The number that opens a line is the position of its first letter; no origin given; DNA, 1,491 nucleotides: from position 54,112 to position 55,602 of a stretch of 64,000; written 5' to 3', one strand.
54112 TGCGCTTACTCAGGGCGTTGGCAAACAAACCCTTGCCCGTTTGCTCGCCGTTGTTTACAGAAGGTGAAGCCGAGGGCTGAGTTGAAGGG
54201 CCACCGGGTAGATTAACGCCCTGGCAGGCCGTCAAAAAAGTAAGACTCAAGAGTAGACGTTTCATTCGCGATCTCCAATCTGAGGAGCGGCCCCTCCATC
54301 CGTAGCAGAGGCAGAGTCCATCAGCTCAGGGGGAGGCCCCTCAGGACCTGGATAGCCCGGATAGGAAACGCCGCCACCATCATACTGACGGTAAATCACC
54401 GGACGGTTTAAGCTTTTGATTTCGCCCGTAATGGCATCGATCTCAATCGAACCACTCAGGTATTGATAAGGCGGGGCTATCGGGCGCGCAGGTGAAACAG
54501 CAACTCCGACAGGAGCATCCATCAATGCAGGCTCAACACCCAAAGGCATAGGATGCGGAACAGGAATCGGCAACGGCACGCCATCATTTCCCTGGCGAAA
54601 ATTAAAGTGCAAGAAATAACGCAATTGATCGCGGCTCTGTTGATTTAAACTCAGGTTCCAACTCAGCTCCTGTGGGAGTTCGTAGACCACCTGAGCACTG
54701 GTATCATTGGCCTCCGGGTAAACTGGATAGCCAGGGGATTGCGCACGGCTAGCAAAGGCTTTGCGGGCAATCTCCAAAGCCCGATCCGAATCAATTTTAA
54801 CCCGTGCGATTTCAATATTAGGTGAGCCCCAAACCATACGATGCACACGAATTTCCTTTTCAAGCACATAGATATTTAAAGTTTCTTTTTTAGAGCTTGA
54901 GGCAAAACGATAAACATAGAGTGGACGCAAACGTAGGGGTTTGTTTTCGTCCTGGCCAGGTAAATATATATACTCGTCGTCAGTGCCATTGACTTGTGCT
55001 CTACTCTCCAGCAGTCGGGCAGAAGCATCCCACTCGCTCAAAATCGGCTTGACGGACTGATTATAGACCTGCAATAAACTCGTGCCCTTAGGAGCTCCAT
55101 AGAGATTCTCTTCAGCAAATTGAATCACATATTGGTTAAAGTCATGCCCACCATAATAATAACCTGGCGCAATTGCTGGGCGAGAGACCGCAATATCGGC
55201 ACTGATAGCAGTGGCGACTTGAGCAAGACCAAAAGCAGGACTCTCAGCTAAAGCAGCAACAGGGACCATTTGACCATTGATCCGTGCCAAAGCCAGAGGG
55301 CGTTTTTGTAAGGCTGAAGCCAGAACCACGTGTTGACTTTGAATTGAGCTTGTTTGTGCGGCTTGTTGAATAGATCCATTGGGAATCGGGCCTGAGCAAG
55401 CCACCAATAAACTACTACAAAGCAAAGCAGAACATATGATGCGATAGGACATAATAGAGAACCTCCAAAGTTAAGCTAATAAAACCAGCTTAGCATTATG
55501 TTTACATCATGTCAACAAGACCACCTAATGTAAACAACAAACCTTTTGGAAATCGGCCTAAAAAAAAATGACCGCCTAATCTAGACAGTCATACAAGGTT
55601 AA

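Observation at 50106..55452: Four-gene envelope module: two tandem paralogous lipoproteins, an XRE-HTH/TPR regulator and a VWA lipoprotein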

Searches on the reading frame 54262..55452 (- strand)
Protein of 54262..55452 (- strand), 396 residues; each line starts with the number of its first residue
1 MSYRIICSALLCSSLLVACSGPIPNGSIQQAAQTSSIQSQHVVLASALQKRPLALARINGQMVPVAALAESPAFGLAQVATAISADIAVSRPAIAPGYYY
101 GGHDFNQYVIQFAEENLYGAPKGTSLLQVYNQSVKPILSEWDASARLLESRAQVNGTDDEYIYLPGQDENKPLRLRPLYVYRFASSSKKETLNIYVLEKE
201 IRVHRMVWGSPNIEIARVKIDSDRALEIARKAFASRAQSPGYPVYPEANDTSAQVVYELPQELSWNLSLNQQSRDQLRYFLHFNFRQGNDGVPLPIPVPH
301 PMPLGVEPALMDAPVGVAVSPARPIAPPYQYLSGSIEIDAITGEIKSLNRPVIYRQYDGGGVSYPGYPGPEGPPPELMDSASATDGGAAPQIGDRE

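Call 4: search_protein_families(library=pfam, proteins=[window:54262-55452:-], max_evalue=0.1)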
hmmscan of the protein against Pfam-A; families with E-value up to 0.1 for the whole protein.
window:54262-55452:- (396 aa): 0 families

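Call 5: find_homologous_proteins(query=window:54262-55452:-)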
Query window:54262-55452:- (396 aa): 55 proteins with E <= 0.001 among 8000 candidates.
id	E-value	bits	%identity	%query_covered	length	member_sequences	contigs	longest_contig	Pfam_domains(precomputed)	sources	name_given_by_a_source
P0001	1.2e-260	882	100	100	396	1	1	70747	-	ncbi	-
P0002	1.1e-198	678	78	100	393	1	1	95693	-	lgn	-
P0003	1.9e-123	430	60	90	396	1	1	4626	-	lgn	-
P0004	2.2e-117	410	55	96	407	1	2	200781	-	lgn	-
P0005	3.7e-117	410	59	79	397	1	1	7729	-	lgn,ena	-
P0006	5.2e-117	409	56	89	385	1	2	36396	-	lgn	-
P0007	5.1e-115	403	58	84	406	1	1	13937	-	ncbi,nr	ncbi:MAG: hypothetical protein IGS03_11935 [Candidatus Sericytochromatia bacterium]|nr:hypothetical 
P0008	2.2e-114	401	54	90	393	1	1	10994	-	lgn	-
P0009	6.3e-114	399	54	86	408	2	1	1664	-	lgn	-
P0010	9.1e-113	395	55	92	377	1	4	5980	-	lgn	-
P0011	1.5e-112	394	58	79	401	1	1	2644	-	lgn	-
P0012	3.7e-112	393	55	92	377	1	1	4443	-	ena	-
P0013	4.8e-112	393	53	92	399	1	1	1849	-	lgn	-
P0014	6.8e-112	392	55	92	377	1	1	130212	-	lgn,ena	-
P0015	1.1e-111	392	54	92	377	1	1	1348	-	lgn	-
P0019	2.0e-111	391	54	92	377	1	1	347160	-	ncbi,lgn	-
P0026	3.0e-109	384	57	82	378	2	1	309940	-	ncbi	ncbi:MAG: hypothetical protein ACO1RX_22690 [Candidatus Sericytochromatia bacterium]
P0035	1.5e-98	348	51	88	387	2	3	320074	-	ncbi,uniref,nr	ncbi:hypothetical protein COW36_01580 [bacterium (Candidatus Blackallbacteria) CG17_big_fil_post_rev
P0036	2.8e-98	347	51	85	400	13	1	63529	-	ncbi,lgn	ncbi:MAG: hypothetical protein AB7I41_03560 [Candidatus Sericytochromatia bacterium]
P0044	3.8e-74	268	45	80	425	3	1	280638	-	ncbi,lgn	-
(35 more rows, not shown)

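Call 6: search_protein_families(library=ncbifam, proteins=[window:54262-55452:-], max_evalue=0.1)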
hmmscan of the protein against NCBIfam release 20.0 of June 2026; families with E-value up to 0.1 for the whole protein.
window:54262-55452:- (396 aa): 0 families

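Call 8: find_encoding_contigs(protein=P0035, flank=8000, max_places=2)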
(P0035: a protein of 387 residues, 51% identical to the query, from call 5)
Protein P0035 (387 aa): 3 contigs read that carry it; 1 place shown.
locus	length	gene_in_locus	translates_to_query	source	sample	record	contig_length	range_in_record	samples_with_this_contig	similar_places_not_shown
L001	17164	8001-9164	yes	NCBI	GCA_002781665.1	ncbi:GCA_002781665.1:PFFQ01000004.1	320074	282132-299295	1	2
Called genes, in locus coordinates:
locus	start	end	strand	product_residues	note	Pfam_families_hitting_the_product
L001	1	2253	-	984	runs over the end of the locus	-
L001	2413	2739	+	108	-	-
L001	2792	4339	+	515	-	PF13646:HEAT_2 (weak), PF02985:HEAT (faint), PF13646:HEAT_2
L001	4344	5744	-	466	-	PF00535:Glycos_transf_2, PF13641:Glyco_tranf_2_3, PF13632:Glyco_trans_2_3 (weak)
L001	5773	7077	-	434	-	PF03193:RsgA_GTPase (faint), PF13167:GTP-bdg_N, PF16897:MMR_HSR1_Xtn (faint), PF16360:GTP-bdg_M, PF00009:GTP_EFTU (faint), PF01926:MMR_HSR1, PF02421:FeoB_N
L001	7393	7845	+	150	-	-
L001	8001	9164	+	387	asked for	-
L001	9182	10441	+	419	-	-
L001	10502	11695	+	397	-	PF01381:HTH_3, PF12844:HTH_19 (weak), PF13560:HTH_31, PF14559:TPR_19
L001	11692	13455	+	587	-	PF00092:VWA, PF13519:VWA_2, PF13768:VWA_3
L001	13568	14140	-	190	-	PF10049:DUF2283 (faint)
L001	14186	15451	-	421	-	-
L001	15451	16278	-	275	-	PF05711:TylF, PF13578:Methyltransf_24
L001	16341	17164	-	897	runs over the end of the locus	-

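Call 9: find_encoding_contigs(protein=P0036, flank=8000, max_places=2)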
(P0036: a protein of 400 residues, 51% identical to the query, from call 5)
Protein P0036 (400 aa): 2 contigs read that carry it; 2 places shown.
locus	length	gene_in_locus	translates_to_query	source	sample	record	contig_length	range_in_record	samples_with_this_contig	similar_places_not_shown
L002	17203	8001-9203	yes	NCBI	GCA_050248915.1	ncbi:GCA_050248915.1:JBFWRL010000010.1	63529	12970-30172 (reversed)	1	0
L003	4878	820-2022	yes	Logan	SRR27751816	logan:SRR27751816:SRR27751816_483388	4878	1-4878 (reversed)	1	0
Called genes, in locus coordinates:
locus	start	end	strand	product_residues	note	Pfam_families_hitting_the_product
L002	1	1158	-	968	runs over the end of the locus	-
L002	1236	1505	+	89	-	-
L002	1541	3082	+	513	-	PF13646:HEAT_2, PF02985:HEAT (faint), PF03130:HEAT_PBS (faint), PF13646:HEAT_2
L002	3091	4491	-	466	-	PF00535:Glycos_transf_2, PF10111:Glyco_tranf_2_2 (faint), PF13641:Glyco_tranf_2_3 (faint), PF13632:Glyco_trans_2_3 (weak)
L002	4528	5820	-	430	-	PF13167:GTP-bdg_N, PF03193:RsgA_GTPase (faint), PF16360:GTP-bdg_M, PF00009:GTP_EFTU (faint), PF01926:MMR_HSR1, PF02421:FeoB_N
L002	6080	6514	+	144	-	-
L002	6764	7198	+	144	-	-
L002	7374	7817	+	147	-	-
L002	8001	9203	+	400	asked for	-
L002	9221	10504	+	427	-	-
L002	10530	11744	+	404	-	PF13560:HTH_31, PF01381:HTH_3, PF12844:HTH_19 (weak), PF13414:TPR_11 (faint), PF13431:TPR_17 (faint), PF14559:TPR_19 (weak)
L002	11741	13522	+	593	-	PF00092:VWA, PF13519:VWA_2, PF13768:VWA_3 (weak)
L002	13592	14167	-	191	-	PF10049:DUF2283 (faint)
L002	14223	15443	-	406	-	-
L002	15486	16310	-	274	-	PF05711:TylF, PF13578:Methyltransf_24 (weak)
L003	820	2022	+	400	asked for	-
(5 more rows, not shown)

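Call 10: find_encoding_contigs(protein=P0019, flank=8000, max_places=1)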
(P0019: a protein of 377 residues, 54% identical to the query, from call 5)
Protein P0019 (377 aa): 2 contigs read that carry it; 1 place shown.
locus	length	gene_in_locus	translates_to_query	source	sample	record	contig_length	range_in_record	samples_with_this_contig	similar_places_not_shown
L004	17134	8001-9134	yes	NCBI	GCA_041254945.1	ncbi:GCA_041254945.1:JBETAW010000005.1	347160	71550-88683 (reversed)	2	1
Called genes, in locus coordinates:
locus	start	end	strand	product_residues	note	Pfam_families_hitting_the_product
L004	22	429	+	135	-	PF05565:Sipho_Gp157 (weak)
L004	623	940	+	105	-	PF01906:YbjQ_1, PF23025:YbjQ_2 (faint)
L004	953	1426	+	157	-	PF01906:YbjQ_1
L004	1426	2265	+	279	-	PF01435:Peptidase_M48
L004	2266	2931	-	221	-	PF03006:HlyIII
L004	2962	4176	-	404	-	PF13529:Peptidase_C39_2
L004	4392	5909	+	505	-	PF01276:OKR_DC_1, PF00155:Aminotran_1_2, PF00266:Aminotran_5 (weak), PF01212:Beta_elim_lyase (weak), PF01041:DegT_DnrJ_EryC1, PF01053:Cys_Met_Meta_PP (weak), PF05889:SepSecS (faint), PF03711:OKR_DC_1_C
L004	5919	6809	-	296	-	PF01040:UbiA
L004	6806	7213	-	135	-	-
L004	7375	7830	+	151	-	-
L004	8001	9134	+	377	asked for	-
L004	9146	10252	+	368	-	-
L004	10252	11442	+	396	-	PF13560:HTH_31, PF01381:HTH_3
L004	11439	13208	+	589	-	PF00092:VWA, PF13519:VWA_2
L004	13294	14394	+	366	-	PF23914:TPR_CcmH_CycH (faint), PF00515:TPR_1 (faint), PF07719:TPR_2 (faint), PF13181:TPR_8 (faint)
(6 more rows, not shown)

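Call 11: find_encoding_contigs(protein=P0026, flank=8000, max_places=1)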
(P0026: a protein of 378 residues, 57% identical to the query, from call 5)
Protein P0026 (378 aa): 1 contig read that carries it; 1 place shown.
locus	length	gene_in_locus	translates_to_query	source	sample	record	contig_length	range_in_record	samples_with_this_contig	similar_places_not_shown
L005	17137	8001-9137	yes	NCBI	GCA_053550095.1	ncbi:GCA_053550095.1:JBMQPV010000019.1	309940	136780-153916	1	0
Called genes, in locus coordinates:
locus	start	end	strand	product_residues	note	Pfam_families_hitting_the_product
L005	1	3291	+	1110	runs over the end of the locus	PF13432:TPR_16 (faint), PF00515:TPR_1 (faint), PF07719:TPR_2 (faint), PF13174:TPR_6 (faint), PF13181:TPR_8 (faint), PF13424:TPR_12 (faint), PF14559:TPR_19, PF00535:Glycos_transf_2, +2 more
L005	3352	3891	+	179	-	-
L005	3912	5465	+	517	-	PF02985:HEAT (faint), PF13646:HEAT_2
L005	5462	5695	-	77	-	-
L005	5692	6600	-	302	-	PF01040:UbiA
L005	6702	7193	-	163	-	-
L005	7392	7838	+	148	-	-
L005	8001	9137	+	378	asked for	-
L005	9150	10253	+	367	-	-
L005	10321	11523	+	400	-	PF13560:HTH_31, PF01381:HTH_3, PF12844:HTH_19 (weak), PF14559:TPR_19 (weak)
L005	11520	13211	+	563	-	-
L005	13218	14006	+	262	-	PF05013:FGase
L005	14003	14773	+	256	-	PF09335:VTT_dom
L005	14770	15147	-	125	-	PF03330:DPBB_1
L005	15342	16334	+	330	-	-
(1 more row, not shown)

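Call 12: find_encoding_contigs(protein=P0004, flank=8000, max_places=1)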
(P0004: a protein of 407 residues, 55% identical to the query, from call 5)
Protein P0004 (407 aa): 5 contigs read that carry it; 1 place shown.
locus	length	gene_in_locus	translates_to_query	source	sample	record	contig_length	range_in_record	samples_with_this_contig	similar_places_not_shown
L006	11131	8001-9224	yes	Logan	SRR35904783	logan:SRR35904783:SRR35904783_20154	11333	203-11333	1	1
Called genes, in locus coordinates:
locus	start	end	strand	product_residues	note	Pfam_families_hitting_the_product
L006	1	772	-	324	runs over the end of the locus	?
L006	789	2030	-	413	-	PF00202:Aminotran_3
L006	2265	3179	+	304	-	-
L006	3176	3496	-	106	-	-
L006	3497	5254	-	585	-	PF07833:Cu_amine_oxidN1 (faint), PF09992:NAGPA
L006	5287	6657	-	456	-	PF01370:Epimerase, PF08338:DUF1731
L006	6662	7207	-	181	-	-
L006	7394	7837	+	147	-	-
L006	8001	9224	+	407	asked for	-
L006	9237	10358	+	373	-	-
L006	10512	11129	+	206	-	?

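Call 13: find_encoding_contigs(protein=P0044, flank=8000, max_places=1)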
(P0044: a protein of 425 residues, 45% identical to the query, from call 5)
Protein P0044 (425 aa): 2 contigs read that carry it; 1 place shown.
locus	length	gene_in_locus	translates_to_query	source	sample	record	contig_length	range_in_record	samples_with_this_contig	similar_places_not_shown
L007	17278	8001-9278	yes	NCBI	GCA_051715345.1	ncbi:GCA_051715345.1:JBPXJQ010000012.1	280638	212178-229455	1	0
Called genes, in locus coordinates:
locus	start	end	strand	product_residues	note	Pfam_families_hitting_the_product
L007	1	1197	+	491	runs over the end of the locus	PF13646:HEAT_2, PF02985:HEAT (faint), PF03130:HEAT_PBS (faint), PF13646:HEAT_2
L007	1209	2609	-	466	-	PF00535:Glycos_transf_2, PF10111:Glyco_tranf_2_2 (faint), PF13641:Glyco_tranf_2_3 (faint), PF13632:Glyco_trans_2_3 (weak)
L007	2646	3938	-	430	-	PF13167:GTP-bdg_N, PF03193:RsgA_GTPase (faint), PF16360:GTP-bdg_M, PF00009:GTP_EFTU (faint), PF01926:MMR_HSR1, PF02421:FeoB_N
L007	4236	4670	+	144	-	-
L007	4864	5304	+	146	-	-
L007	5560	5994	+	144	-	-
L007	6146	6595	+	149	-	-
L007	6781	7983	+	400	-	-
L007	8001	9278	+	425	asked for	-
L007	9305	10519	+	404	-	PF13560:HTH_31, PF01381:HTH_3, PF12844:HTH_19 (weak), PF13431:TPR_17 (faint), PF14559:TPR_19 (weak)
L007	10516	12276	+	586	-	PF00092:VWA, PF13519:VWA_2, PF13768:VWA_3 (weak)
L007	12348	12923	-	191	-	PF10049:DUF2283 (faint)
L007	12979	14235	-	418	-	-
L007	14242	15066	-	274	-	PF05711:TylF, PF13578:Methyltransf_24 (weak)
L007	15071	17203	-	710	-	PF00069:Pkinase, PF07714:PK_Tyr_Ser-Thr, PF02743:dCache_1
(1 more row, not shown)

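Call 24: predict_structure(alignment_id=A1)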
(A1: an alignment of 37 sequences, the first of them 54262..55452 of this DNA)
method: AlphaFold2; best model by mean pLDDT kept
length: 396 residues; sequences in the alignment: 37
mean_pLDDT: 71.4   pTM: 0.53
mean pLDDT of the five models: 71.4, 70.3, 69.5, 68.6, 65.4
residues with pLDDT >= 90: 144; 70-90: 82; 50-70: 69; < 50: 101
segments of 3 or more residues with pLDDT < 50: 18-40, 70-96, 315-320, 359-396
pLDDT, mean of each block of 10 residues (from residue 1): 53 50 37 40 89 78 67 33 32 47 74 93 96 97 94 74 69 83 93 95 91 87 97 93 87 89 92 84 87 59 53 48 66 95 96 71 41 39 37 37
secondary structure, 60 per line:
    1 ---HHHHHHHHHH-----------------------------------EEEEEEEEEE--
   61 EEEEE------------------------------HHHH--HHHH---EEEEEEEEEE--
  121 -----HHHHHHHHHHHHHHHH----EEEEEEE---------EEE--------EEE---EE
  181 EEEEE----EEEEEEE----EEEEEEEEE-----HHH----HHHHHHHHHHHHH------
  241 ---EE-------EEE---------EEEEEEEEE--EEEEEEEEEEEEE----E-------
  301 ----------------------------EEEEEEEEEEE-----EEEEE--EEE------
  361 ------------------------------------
elements in order: H4-13 E49-58 E61-65 H96-99 H102-105 E109-118 H126-141 E146-152 E162-164 E173-175 E179-185 E190-196 E201-209 H222-234 E253-255 E265-273 E276-288 E329-339 E345-349 E352-354

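Call 26: search_protein_representatives(alignment_id=A1)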
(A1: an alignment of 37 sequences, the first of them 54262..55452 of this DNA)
Query: 37 sequences, 392 profile positions. Proteins with E-value up to 0.001 (for the whole library): 101; up to 1e-10: 59; up to 1e-30: 30. The best 101 are listed.
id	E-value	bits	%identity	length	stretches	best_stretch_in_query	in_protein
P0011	1.3e-151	521.7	-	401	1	1-375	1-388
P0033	2.3e-151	520.8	-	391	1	6-382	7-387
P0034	3.9e-147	506.9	-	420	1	1-386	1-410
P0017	2.3e-146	504.3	-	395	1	1-383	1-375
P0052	3.0e-135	467.8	-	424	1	6-373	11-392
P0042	2.3e-127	441.8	-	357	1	33-378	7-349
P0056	9.2e-115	400.3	-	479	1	1-364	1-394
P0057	2.1e-110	386.0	-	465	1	4-376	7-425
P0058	6.9e-102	357.9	-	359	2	9-294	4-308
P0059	4.5e-101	355.2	-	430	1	6-383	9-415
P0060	7.3e-100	351.3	-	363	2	2-294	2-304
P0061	2.2e-99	349.7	-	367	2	10-294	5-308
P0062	2.0e-94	333.4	-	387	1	8-377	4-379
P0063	8.9e-94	331.2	-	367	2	9-304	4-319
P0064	4.4e-93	328.9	-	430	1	2-376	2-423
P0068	6.1e-88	312.0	-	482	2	100-379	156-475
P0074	2.4e-41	158.6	-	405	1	8-369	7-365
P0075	5.3e-37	144.3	-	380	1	6-376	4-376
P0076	7.9e-32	127.3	-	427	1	6-366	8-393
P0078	1.4e-31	126.4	-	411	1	8-378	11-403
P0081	8.1e-29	117.4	-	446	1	7-379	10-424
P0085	3.3e-23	98.9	-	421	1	1-382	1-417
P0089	7.3e-18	81.3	-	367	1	45-370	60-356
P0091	1.2e-17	80.5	-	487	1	104-386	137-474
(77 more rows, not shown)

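Call 27: find_related_loci(query=A1, collection=genome_contigs, flank=7000)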
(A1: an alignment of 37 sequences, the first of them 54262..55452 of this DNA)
Query A1 (396 aa) in genome_contigs; peptide patterns used: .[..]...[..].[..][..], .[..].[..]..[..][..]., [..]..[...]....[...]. (x = any residue, [..] = any of these).
104 stretches matched a pattern; 12 encode a relative of the query (tblastn E <= 1e-3); 12 distinct loci.
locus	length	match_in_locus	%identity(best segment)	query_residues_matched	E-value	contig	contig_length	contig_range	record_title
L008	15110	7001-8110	53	1-385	7e-118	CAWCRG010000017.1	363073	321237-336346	MAG: Candidatus Sericytochromatia bacterium isolate MFD03250.bin.2.6 genome assembly, contig: contig_28926, whole genome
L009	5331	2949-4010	54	17-357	3e-117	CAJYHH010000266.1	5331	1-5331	MAG: Candidatus Sericytochromatia bacterium isolate maxbin_SP350_1.003_cleaned genome assembly, contig: k127_269032, who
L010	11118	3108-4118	58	43-375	3e-116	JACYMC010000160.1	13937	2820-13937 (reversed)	MAG: Candidatus Sericytochromatia bacterium isolate T60_A2020_004 NODE_3083_length_13937_cov_30.9311, whole genome shotg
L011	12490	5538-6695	48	1-385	1e-104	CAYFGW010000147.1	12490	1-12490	MAG TPA_asm: uncultured Candidatus Sericytochromatia bacterium isolate ERP003628_co1_38 genome assembly, contig: NODE_30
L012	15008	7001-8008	54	30-359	9e-102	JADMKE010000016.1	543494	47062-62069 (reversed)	MAG: Candidatus Sericytochromatia bacterium isolate MAG_89 NODE_9_length_543494_cov_20.099695, whole genome shotgun sequ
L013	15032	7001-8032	51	23-359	2e-100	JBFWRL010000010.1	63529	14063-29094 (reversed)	MAG: Candidatus Sericytochromatia bacterium isolate CA_2019_TPBF_205 NODE_3395_length_63529_cov_4.785795_TPBF, whole gen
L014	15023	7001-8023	52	30-360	1e-99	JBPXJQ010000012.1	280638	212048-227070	MAG: Candidatus Blackallbacteria bacterium isolate mt_P12 k141_153089, whole genome shotgun sequence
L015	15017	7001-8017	51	30-360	1e-97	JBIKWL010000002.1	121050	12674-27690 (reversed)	MAG: Candidatus Sericytochromatia bacterium isolate ME2015-09-13_3300035666_group6_bin207 Rohwer_bin1392_scaffold_67_c1,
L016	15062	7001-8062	54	1-365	4e-116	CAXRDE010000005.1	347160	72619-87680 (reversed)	MAG: Candidatus Sericytochromatia bacterium isolate CJ05B_2.89 genome assembly, contig: k141_855289, whole genome shotgu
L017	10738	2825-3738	52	43-355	2e-81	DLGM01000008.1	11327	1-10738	MAG TPA_asm: Cyanobacteria bacterium UBA7694 UBA7694_contig_107146, whole genome shotgun sequence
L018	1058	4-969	33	104-374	6e-55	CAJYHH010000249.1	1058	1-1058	MAG: Candidatus Sericytochromatia bacterium isolate maxbin_SP350_1.003_cleaned genome assembly, contig: k127_5216, whole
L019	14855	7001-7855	40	104-369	2e-49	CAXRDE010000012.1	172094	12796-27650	MAG: Candidatus Sericytochromatia bacterium isolate CJ05B_2.89 genome assembly, contig: k141_283481, whole genome shotgu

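Call 34: list_cluster_members(proteins=[P0056, P0068, P0074, P0075, P0076, P0078, P0081, P0085, P0089, P0091])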
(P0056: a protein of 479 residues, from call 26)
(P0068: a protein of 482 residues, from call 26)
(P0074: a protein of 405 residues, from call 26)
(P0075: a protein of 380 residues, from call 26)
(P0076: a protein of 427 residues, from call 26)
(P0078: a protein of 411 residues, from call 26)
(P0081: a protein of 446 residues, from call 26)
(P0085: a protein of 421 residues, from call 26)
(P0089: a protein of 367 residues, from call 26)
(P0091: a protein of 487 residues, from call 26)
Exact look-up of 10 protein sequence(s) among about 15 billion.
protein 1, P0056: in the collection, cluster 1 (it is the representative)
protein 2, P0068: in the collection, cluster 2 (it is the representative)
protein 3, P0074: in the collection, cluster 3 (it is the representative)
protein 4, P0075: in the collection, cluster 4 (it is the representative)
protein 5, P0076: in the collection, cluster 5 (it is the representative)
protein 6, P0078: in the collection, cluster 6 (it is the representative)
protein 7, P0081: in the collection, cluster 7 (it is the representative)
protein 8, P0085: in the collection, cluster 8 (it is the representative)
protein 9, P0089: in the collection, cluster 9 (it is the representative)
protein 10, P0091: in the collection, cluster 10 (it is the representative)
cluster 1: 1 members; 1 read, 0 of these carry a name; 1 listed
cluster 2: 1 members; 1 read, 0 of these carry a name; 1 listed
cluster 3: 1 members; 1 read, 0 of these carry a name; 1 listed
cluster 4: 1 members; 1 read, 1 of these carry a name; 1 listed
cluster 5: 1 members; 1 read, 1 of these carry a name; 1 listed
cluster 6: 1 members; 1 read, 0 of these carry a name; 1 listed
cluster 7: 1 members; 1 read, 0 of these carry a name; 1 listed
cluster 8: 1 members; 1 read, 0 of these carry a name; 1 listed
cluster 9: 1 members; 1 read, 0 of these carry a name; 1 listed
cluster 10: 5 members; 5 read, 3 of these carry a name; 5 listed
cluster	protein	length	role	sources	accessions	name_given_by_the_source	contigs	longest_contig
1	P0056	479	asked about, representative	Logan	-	-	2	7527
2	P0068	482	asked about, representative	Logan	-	-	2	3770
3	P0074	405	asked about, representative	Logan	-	-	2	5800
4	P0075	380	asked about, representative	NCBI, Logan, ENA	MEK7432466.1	MAG: hypothetical protein AABZ74_04980 [Cyanobacteriota bacterium]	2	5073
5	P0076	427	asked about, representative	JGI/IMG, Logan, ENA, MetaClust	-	\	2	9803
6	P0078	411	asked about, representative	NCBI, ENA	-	-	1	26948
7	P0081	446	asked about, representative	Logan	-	-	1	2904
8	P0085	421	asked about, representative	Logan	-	-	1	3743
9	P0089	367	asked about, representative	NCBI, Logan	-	-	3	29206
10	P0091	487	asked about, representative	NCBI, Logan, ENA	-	-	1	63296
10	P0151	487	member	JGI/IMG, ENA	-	hypothetical protein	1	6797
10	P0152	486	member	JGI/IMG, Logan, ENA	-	hypothetical protein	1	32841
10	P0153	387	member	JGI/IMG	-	hypothetical protein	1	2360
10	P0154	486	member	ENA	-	-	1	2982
